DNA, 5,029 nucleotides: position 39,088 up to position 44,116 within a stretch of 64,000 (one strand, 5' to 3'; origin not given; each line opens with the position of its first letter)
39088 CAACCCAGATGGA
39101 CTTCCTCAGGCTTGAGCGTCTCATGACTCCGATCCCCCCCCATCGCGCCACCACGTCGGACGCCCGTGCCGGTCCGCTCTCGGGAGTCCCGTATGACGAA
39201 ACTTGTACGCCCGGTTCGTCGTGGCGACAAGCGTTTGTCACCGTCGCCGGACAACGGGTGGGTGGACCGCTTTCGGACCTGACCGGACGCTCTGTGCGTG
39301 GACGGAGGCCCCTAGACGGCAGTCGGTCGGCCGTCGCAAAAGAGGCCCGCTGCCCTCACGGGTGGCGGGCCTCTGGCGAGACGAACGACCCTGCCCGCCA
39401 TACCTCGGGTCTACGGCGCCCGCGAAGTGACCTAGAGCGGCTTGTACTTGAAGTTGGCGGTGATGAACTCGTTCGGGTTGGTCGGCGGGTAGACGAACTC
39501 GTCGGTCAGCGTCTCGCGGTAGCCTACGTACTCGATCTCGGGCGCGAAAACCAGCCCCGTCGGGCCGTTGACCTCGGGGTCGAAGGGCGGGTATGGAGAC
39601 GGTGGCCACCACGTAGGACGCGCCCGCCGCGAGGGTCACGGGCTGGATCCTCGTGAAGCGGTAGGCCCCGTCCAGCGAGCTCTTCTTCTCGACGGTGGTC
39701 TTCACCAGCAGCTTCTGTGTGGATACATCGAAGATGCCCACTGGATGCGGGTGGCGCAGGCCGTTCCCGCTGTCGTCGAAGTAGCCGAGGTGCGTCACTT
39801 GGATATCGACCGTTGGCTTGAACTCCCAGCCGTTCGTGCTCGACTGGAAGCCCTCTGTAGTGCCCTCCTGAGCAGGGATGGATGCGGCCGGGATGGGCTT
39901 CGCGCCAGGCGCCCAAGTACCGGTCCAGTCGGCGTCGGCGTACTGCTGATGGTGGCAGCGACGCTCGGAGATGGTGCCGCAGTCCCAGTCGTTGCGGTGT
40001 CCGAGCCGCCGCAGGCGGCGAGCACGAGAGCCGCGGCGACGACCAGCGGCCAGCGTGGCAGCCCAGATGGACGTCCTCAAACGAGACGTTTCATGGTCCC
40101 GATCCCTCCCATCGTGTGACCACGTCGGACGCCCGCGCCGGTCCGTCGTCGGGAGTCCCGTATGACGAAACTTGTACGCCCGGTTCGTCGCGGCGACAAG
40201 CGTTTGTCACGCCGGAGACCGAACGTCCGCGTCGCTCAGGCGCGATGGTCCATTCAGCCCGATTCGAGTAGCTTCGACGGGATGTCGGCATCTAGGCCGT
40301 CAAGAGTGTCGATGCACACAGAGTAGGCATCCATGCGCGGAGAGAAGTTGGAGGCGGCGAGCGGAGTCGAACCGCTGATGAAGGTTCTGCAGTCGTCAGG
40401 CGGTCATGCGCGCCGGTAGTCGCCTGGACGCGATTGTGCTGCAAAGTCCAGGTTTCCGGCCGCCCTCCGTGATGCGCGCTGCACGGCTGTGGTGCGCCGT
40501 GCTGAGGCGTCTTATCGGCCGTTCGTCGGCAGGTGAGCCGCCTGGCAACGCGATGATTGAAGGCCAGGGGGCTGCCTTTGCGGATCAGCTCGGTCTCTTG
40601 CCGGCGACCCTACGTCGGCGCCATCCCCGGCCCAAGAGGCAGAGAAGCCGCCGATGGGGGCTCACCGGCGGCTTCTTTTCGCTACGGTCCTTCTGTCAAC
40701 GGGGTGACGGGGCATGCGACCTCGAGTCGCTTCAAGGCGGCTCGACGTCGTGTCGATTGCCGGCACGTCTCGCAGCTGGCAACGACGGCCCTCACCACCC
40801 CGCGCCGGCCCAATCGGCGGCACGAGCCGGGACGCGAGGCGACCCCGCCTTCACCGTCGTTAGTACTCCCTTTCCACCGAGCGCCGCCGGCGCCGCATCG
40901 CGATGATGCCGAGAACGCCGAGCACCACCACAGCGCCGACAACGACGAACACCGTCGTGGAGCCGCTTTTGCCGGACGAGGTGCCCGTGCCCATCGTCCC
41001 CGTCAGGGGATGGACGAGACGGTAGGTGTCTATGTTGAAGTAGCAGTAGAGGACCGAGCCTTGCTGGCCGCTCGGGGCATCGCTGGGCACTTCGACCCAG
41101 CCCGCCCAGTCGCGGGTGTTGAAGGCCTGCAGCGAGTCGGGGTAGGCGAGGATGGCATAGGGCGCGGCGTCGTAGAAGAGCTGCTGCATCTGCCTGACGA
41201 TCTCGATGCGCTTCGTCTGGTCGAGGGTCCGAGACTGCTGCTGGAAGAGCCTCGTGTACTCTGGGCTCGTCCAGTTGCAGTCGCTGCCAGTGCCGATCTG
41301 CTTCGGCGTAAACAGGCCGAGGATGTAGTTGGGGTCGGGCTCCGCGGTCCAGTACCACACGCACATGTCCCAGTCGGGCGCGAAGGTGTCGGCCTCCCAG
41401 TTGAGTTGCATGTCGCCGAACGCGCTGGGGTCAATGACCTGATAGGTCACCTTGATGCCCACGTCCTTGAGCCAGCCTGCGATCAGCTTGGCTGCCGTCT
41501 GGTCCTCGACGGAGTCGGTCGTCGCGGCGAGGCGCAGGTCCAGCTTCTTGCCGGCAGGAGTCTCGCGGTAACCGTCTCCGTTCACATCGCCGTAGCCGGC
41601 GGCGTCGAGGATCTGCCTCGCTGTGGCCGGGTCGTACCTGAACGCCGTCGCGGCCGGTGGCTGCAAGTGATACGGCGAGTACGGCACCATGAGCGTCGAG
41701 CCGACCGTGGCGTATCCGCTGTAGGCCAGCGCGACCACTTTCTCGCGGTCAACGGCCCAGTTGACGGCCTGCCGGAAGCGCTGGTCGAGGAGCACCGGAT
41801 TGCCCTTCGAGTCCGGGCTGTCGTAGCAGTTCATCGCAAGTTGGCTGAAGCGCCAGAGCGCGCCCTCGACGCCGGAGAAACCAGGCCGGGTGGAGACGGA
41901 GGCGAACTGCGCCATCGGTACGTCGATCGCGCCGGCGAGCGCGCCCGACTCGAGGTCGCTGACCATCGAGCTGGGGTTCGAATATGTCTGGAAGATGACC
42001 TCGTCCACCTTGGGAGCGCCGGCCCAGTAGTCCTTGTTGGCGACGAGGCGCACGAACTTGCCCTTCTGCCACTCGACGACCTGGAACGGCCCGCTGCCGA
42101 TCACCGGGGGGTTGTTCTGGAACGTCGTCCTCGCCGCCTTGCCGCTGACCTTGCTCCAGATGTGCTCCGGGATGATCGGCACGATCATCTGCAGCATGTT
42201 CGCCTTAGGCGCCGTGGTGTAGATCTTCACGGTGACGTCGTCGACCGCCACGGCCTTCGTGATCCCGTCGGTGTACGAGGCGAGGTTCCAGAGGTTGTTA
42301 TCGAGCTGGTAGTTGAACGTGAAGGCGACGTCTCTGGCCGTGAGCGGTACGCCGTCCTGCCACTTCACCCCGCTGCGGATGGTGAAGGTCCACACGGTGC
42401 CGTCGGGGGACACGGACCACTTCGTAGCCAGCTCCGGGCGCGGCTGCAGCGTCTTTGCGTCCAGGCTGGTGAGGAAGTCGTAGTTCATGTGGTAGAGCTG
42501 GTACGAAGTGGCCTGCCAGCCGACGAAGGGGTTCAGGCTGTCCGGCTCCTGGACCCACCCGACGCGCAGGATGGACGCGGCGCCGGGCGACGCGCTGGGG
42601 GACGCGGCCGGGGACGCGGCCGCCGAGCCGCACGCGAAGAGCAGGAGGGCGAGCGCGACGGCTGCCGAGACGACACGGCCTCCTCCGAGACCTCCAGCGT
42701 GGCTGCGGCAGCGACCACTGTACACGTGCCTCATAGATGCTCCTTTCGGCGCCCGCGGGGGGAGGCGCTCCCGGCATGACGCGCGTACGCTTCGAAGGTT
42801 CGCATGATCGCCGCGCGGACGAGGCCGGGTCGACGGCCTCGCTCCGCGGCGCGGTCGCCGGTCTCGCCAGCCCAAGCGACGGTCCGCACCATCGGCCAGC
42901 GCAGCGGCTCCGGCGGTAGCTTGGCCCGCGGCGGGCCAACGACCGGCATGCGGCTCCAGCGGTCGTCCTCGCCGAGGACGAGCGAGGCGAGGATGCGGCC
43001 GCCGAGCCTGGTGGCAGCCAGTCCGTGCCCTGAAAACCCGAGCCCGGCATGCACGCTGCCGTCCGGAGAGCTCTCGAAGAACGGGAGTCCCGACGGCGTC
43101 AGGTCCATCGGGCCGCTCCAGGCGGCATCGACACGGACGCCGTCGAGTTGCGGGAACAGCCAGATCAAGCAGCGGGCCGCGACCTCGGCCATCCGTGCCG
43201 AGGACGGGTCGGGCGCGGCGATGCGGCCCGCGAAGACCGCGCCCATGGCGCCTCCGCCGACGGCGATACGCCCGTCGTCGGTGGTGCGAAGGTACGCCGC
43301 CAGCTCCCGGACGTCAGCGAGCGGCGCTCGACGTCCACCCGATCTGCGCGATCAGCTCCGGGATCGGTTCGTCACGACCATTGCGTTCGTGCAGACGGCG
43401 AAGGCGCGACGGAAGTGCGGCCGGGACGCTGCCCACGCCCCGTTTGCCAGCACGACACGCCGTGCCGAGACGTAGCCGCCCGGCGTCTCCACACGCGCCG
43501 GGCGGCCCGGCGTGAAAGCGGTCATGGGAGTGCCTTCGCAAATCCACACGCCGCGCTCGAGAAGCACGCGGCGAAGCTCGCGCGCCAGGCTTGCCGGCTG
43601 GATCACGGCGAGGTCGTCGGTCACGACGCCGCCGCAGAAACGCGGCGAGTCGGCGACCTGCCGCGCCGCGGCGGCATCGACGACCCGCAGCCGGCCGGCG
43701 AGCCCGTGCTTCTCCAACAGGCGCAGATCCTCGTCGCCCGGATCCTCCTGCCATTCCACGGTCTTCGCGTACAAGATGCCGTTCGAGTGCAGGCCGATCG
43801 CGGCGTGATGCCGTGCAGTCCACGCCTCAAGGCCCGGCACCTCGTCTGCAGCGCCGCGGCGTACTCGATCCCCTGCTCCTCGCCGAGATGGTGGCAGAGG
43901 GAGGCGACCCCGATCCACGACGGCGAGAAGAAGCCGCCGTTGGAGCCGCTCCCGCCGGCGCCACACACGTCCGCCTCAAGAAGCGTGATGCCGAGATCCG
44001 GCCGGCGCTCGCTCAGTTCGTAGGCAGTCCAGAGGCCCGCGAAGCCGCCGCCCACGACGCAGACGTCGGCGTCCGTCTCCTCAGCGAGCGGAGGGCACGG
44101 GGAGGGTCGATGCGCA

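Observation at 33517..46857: Five direct copies of a tRNA-Cys 3' half with two families of conserved arms and an integrase stump: tandem integration at one tRNA site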

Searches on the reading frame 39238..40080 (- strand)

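Call 14: search_protein_families(library=pfam, proteins=[window:39238-40080:-], max_evalue=0.01)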
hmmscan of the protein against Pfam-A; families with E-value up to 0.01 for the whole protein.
window:39238-40080:- (280 aa): 1 family
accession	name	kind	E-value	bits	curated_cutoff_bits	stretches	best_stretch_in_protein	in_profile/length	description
PF13313.11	DUF4082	-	7.1e-06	26.5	28.4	1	78-160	12-90/143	Domain of unknown function (DUF4082)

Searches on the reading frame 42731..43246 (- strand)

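Call 15: search_protein_families(library=pfam, proteins=[window:42731-43246:-], max_evalue=0.01)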
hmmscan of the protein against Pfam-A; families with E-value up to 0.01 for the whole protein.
window:42731-43246:- (171 aa): 1 family
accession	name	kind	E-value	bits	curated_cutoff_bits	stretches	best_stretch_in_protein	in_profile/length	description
PF01266.30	DAO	-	5e-08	33.3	27.9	1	12-89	279-353/353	FAD dependent oxidoreductase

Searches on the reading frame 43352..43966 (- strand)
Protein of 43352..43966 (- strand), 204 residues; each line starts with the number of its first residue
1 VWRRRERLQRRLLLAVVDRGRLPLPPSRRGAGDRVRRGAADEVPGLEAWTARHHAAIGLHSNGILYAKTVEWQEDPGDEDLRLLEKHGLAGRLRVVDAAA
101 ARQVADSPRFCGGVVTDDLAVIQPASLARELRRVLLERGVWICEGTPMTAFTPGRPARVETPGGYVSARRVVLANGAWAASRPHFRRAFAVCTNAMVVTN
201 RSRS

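Call 15: search_protein_families(library=pfam, proteins=[window:43352-43966:-], max_evalue=0.01)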
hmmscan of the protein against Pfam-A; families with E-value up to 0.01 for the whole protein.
window:43352-43966:- (204 aa): 1 family
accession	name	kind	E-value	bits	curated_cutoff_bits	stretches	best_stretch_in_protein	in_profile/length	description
PF01266.30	DAO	-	1.2e-17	65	27.9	1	45-183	70-215/353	FAD dependent oxidoreductase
